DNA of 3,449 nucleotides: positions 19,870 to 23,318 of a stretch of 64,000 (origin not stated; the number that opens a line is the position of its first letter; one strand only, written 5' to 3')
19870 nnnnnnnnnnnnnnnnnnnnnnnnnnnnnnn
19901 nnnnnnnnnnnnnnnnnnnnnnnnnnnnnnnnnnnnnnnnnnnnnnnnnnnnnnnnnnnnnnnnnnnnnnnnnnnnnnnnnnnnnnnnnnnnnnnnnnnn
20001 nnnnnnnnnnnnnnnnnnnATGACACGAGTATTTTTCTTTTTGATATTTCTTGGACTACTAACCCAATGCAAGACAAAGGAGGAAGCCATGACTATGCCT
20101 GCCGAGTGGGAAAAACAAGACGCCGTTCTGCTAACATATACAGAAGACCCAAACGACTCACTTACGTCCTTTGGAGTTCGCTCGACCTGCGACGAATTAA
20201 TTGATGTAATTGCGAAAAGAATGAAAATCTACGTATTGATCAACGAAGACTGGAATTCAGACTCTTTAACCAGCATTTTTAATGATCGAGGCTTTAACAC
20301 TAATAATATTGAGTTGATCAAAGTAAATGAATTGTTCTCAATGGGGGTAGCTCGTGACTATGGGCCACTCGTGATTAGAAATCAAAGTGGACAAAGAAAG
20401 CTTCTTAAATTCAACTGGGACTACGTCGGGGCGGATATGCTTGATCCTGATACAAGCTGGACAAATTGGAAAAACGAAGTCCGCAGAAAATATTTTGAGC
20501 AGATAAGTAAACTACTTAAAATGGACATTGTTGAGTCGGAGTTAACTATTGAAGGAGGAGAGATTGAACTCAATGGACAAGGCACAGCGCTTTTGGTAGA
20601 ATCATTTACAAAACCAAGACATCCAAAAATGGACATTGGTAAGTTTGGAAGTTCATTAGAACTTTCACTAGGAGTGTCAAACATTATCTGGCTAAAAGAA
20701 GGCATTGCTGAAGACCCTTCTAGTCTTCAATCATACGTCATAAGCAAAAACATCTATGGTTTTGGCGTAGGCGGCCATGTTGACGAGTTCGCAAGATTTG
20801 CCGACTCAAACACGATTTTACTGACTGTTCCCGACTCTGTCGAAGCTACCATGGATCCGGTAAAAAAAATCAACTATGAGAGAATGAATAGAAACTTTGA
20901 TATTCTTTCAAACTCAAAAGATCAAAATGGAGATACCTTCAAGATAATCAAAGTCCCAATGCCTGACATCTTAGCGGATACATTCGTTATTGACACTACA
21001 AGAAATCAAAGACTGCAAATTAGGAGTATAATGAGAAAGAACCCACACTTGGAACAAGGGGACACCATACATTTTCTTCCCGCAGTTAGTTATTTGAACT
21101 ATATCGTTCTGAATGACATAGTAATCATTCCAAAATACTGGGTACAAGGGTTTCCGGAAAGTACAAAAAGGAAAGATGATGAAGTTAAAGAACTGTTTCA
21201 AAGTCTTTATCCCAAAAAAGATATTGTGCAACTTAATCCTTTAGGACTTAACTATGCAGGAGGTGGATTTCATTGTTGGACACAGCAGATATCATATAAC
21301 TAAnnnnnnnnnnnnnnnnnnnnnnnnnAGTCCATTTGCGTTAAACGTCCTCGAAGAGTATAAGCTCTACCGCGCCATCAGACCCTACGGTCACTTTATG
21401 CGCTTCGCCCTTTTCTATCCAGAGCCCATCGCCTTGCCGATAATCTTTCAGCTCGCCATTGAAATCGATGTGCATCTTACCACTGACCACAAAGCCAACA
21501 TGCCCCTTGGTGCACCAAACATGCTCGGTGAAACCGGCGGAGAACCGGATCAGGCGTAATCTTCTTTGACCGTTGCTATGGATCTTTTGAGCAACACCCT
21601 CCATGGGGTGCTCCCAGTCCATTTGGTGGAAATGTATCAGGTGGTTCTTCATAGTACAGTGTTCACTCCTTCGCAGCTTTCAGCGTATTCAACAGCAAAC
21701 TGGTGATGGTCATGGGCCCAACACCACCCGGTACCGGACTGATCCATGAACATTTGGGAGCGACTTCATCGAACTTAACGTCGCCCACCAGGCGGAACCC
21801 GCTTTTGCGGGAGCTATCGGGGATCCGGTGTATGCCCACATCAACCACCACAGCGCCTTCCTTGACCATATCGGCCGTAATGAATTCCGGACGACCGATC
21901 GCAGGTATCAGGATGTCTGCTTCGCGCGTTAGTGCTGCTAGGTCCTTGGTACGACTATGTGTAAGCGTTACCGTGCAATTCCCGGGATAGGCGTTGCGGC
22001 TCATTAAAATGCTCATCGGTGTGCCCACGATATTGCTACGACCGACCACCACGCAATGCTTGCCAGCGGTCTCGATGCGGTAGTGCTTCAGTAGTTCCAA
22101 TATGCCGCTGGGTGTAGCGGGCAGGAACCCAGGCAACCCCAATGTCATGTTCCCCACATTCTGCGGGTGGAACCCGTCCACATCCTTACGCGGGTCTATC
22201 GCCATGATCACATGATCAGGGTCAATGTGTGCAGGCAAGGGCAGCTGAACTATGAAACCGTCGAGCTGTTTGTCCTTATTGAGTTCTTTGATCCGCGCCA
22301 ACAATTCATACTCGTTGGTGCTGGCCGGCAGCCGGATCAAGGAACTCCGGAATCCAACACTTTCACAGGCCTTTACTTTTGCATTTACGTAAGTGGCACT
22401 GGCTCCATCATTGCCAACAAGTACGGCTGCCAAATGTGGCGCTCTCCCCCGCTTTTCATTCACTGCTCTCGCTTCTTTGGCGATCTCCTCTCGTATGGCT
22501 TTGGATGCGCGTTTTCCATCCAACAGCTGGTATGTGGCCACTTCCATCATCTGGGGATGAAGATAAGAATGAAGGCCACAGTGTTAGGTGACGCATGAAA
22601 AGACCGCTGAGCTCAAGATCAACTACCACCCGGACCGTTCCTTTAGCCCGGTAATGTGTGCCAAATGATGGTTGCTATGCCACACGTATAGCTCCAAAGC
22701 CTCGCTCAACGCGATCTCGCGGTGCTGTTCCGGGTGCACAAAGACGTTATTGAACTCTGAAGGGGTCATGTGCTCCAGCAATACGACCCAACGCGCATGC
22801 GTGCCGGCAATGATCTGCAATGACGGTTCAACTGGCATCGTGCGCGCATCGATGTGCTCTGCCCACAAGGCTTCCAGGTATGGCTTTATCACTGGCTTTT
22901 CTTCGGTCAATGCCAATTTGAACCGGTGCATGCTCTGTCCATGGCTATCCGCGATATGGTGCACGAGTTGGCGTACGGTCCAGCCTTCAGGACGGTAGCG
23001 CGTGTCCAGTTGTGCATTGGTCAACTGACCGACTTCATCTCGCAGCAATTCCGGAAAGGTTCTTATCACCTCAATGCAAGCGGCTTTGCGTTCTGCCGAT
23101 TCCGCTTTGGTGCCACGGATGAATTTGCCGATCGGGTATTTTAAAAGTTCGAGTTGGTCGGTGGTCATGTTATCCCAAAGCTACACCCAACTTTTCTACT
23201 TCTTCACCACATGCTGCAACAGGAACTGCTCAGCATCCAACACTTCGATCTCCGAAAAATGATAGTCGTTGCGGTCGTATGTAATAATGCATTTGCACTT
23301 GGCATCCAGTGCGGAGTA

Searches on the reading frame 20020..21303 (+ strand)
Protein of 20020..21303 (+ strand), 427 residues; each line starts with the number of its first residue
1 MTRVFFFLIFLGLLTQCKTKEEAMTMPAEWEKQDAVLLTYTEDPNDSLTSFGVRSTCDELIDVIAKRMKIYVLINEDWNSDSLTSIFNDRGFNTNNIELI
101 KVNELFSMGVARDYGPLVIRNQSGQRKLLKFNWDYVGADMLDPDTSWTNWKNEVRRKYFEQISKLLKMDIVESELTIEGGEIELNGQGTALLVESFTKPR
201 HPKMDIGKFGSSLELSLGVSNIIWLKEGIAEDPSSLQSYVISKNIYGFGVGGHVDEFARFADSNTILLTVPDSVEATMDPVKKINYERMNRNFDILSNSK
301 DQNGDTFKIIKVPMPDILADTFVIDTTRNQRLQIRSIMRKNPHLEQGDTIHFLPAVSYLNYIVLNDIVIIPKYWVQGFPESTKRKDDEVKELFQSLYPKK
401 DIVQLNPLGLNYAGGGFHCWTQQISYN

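Call 8: search_protein_families(library=pfam, proteins=[window:20020-21303:+], max_evalue=0.1)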
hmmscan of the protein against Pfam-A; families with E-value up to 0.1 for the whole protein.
window:20020-21303:+ (427 aa): 1 family
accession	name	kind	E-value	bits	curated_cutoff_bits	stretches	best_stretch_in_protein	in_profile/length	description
PF04371.20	PAD_porph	-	3.1e-51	175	25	1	25-424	1-320/321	Porphyromonas-type peptidyl-arginine deiminase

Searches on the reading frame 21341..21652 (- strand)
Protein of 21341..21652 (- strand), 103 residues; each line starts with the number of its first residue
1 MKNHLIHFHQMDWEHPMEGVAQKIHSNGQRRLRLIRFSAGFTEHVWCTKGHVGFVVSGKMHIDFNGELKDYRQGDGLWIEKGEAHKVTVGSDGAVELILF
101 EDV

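Call 8: search_protein_families(library=pfam, proteins=[window:21341-21652:-], max_evalue=0.1)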
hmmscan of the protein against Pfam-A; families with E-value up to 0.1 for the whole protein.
window:21341-21652:- (103 aa): 3 families
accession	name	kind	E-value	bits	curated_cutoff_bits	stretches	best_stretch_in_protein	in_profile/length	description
PF07883.17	Cupin_2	-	3.9e-07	30.1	27.2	1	51-98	20-67/70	Cupin domain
PF02311.25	AraC_binding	-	0.0064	16.7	21.1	1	49-94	23-68/135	AraC-like ligand binding domain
PF05899.18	Cupin_3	-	0.0093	16.1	23.5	1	52-89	29-66/74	EutQ-like cupin domain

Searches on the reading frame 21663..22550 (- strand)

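Call 8: search_protein_families(library=pfam, proteins=[window:21663-22550:-], max_evalue=0.1)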
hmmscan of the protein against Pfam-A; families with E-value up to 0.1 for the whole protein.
window:21663-22550:- (295 aa): 3 families
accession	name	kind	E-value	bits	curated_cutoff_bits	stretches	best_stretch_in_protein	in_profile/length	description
PF02882.25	THF_DHG_CYH_C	-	4.5e-65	218.3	27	1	128-294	1-157/160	Tetrahydrofolate dehydrogenase/cyclohydrolase, NAD(P)-binding domain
PF00763.28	THF_DHG_CYH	-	6.5e-41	139.7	32.8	1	10-125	1-115/115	Tetrahydrofolate dehydrogenase/cyclohydrolase, catalytic domain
PF01262.27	AlaDh_PNT_C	-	0.037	13.9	23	1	193-240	75-130/214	Alanine dehydrogenase/PNT, C-terminal domain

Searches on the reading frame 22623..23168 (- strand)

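Call 8: search_protein_families(library=pfam, proteins=[window:22623-23168:-], max_evalue=0.1)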
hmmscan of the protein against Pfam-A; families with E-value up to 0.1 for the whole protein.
window:22623-23168:- (181 aa): 3 families
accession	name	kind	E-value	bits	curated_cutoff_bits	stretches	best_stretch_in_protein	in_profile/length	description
PF12867.12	DinB_2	-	3.7e-17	63.4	24.8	1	39-172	6-128/128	DinB superfamily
PF11716.13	MDMPI_N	-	5.1e-05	24.4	24.2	1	42-76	8-42/140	Mycothiol maleylpyruvate isomerase N-terminal domain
PF05163.17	DinB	-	0.0015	19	23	1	43-173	20-139/165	DinB family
